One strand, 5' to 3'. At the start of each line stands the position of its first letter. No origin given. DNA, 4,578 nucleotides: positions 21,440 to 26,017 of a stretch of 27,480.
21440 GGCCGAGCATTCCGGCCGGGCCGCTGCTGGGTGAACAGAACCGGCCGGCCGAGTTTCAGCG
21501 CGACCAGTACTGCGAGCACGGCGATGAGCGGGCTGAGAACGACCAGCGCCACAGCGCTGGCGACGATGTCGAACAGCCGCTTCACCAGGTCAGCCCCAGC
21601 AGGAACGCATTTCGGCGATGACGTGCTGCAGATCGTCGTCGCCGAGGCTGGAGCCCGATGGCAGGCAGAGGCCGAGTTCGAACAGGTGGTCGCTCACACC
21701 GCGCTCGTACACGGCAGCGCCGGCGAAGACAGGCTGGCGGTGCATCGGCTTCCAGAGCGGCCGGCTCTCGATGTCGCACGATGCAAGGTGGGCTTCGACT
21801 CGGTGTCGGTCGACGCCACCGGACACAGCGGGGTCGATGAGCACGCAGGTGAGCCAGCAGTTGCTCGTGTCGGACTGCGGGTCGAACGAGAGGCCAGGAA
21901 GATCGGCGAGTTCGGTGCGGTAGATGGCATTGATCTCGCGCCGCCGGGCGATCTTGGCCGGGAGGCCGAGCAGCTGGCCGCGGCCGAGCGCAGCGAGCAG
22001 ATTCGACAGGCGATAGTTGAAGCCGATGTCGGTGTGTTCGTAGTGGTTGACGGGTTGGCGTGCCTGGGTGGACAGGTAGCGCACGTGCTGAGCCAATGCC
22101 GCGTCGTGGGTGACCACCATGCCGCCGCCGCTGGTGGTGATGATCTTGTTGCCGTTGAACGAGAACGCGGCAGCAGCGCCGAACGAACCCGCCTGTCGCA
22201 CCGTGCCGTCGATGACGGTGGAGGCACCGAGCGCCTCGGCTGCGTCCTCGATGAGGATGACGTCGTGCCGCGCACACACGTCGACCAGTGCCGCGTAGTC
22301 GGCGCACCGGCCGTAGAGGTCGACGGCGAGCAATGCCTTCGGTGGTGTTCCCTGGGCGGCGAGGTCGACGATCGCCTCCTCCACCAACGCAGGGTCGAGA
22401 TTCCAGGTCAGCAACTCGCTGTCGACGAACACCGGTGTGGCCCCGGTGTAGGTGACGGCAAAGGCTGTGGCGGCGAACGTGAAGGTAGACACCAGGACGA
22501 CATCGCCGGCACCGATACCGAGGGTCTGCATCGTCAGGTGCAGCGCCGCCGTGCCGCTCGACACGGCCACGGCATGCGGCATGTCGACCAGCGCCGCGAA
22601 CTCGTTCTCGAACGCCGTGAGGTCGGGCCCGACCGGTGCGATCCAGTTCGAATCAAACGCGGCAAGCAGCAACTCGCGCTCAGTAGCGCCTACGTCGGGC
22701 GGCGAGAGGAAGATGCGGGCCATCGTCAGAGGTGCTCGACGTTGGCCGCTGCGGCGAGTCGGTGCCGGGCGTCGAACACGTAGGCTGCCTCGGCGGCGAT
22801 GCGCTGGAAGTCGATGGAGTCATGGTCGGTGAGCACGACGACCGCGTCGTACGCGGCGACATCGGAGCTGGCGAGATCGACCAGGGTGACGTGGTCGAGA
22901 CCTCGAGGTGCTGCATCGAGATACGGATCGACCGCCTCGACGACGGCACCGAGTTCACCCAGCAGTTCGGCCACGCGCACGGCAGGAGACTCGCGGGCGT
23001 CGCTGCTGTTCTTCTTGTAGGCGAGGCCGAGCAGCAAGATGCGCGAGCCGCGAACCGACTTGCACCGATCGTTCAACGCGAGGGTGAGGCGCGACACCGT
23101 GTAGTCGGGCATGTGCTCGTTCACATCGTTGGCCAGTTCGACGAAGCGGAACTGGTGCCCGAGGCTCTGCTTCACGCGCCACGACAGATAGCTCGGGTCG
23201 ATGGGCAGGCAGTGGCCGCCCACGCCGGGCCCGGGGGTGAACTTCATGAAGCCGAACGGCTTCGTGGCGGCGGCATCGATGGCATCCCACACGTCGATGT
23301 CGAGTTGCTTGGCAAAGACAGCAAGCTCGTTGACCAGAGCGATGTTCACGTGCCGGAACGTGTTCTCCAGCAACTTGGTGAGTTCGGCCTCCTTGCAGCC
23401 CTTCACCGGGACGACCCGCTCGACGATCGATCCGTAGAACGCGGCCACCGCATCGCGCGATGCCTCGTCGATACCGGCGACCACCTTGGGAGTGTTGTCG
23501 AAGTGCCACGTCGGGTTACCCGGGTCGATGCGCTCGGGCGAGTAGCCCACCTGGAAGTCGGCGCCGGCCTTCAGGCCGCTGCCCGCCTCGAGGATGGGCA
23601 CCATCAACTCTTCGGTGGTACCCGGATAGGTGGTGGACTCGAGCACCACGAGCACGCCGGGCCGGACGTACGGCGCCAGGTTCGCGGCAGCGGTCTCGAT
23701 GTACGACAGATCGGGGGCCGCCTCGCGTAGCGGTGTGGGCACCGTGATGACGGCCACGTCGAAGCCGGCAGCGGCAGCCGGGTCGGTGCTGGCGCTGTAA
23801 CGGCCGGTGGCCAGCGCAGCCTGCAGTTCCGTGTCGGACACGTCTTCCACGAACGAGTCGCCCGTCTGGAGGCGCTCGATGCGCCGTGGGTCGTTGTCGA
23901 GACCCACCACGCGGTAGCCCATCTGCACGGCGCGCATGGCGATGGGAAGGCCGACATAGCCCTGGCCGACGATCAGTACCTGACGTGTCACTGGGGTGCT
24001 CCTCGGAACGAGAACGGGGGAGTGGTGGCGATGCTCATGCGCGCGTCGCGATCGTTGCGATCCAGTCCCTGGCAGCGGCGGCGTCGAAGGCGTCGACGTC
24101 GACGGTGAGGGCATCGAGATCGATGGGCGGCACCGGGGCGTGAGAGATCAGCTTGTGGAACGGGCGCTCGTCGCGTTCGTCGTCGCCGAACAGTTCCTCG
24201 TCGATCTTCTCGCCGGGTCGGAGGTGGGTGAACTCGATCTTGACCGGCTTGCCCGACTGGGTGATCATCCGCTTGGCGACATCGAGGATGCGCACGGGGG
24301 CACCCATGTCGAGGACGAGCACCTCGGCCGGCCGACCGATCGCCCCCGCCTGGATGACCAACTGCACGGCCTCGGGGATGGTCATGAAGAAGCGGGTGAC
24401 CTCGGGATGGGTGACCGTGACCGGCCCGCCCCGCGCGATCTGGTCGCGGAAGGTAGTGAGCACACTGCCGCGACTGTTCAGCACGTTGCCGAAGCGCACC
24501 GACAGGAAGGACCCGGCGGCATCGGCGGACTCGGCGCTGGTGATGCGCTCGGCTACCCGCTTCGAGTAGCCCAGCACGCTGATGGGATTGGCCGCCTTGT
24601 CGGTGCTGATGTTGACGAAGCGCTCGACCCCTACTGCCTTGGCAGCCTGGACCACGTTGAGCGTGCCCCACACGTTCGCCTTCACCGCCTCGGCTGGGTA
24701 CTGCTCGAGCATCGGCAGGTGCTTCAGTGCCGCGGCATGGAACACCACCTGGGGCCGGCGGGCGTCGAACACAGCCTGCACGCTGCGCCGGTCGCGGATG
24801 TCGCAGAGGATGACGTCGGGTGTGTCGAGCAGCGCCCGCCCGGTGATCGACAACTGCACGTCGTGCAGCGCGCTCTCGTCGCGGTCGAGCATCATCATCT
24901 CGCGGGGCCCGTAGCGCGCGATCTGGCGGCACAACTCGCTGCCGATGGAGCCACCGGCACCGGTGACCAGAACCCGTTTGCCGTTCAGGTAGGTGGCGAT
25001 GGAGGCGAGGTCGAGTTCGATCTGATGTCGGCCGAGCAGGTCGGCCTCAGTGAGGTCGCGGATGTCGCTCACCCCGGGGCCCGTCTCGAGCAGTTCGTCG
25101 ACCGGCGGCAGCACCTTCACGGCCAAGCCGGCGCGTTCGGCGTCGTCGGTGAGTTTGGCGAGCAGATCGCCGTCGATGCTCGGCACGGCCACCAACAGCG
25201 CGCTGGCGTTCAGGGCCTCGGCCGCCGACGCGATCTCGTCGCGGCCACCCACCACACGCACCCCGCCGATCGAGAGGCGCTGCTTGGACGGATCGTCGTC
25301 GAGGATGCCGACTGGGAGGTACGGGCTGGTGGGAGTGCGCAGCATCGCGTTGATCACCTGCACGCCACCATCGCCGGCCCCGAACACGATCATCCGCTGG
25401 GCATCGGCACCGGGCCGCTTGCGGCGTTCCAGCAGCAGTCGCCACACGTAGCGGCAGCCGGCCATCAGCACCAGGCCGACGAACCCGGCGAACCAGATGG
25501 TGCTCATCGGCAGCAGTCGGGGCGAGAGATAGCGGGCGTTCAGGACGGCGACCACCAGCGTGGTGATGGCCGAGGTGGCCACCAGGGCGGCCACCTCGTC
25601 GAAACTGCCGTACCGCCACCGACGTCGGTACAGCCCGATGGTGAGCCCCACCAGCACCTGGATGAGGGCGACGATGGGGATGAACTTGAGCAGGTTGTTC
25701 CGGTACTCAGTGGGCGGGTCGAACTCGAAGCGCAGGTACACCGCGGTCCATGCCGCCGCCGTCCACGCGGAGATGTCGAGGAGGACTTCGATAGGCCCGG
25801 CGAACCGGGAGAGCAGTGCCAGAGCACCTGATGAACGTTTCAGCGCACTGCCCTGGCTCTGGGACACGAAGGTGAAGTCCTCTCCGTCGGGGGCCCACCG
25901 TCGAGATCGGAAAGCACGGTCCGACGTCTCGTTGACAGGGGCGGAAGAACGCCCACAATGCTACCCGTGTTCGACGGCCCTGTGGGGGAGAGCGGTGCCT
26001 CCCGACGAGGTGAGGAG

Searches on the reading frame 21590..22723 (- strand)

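Call 38: search_protein_families(library=pfam, proteins=[window:21590-22723:-], max_evalue=0.001)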
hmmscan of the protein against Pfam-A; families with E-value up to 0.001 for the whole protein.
window:21590-22723:- (377 aa): 3 families
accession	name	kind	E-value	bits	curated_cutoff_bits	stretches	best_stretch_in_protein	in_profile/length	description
PF01041.23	DegT_DnrJ_EryC1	-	1.5e-95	320.9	19.8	1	12-372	4-359/360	DegT/DnrJ/EryC1/StrS aminotransferase family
PF00155.27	Aminotran_1_2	-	3.6e-06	26.9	19.7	1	35-160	44-185/361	Aminotransferase class I and II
PF01212.27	Beta_elim_lyase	-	0.00014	21.7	27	1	33-218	32-224/288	Beta-eliminating lyase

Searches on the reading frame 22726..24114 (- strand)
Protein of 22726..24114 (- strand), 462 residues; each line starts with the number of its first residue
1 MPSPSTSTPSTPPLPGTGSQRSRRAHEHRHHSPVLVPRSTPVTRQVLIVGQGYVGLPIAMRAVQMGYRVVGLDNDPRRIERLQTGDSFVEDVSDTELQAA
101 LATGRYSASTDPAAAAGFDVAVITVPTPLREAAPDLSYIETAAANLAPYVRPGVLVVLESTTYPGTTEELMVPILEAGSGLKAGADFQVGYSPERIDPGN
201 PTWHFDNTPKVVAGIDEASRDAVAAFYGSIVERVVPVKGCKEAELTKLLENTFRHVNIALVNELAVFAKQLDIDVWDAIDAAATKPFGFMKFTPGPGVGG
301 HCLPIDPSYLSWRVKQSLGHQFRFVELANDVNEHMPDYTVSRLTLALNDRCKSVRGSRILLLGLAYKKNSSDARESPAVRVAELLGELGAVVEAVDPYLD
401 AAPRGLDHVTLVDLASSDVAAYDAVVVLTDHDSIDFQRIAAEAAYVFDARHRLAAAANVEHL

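Call 8: search_protein_families(library=pfam, proteins=[window:22726-24114:-], max_evalue=0.01)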
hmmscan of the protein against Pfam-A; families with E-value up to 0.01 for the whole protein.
window:22726-24114:- (462 aa): 10 families
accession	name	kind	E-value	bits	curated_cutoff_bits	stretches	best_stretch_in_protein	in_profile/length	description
PF03721.20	UDPG_MGDP_dh_N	-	1.4e-38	132.8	27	1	45-222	2-182/187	UDP-glucose/GDP-mannose dehydrogenase family, NAD binding domain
PF00984.24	UDPG_MGDP_dh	-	8.9e-29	99.9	25.4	1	241-333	1-93/94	UDP-glucose/GDP-mannose dehydrogenase family, central domain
PF03720.21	UDPG_MGDP_dh_C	-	1.6e-20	73.8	30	1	360-451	1-99/103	UDP-glucose/GDP-mannose dehydrogenase family, UDP binding domain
PF01262.27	AlaDh_PNT_C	-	0.00012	22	23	1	45-100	30-79/214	Alanine dehydrogenase/PNT, C-terminal domain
PF02254.24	TrkA_N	-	0.00028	21.6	23.8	0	46-100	1-57/116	TrkA-N domain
PF03446.21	NAD_binding_2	-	0.00086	19.8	21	1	47-171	3-104/161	NAD binding domain of 6-phosphogluconate dehydrogenase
PF13478.12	XdhC_C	-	0.0015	19.5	29.7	0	46-86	1-43/125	XdhC Rossmann domain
PF02737.24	3HCDH_N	-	0.0034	17.8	22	1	45-122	1-83/180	3-hydroxyacyl-CoA dehydrogenase, NAD binding domain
PF07992.20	Pyr_redox_2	-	0.0051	16.7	26.1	1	7-77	109-176/291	Pyridine nucleotide-disulphide oxidoreductase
PF02826.25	2-Hacid_dh_C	-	0.0077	16.1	25.1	0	36-81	29-74/178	D-isomer specific 2-hydroxyacid dehydrogenase, NAD binding domain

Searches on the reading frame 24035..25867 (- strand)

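Call 8: search_protein_families(library=pfam, proteins=[window:24035-25867:-], max_evalue=0.01)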
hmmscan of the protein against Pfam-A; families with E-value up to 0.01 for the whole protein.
window:24035-25867:- (610 aa): 11 families
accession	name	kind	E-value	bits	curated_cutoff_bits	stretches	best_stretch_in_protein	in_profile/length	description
PF02719.21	Polysacc_synt_2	-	2.9e-100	335.7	20.2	1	299-573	1-287/293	Polysaccharide biosynthesis protein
PF01370.27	Epimerase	-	7.3e-25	88.2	20.9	1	299-505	1-222/240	NAD dependent epimerase/dehydratase family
PF16363.11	GDP_Man_Dehyd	-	2.3e-16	60.6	27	1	300-423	1-130/332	GDP-mannose 4,6 dehydratase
PF04321.23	RmlD_sub_bind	-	1e-15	58.1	27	1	298-424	2-103/287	RmlD substrate binding domain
PF01073.25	3Beta_HSD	-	1e-12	48.2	22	1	300-428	1-122/280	3-beta hydroxysteroid dehydrogenase/isomerase family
PF13727.12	CoA_binding_3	-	1.7e-11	44.9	25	1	78-245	4-166/175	CoA-binding domain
PF08659.16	KR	-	1.7e-07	31.8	22.6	1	299-421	3-135/180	KR domain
PF00106.31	adh_short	-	2.6e-06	27.5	26.6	1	297-370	1-71/195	short chain dehydrogenase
PF13460.12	NAD_binding_10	-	4.1e-06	27.2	27.2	1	303-427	1-103/184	NAD(P)H-binding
PF07993.18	NAD_binding_4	-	0.00014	21.5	20.1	1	370-430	87-144/258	Male sterility protein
PF00899.27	ThiF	-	0.00064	19.4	28.1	1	294-337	18-60/238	ThiF family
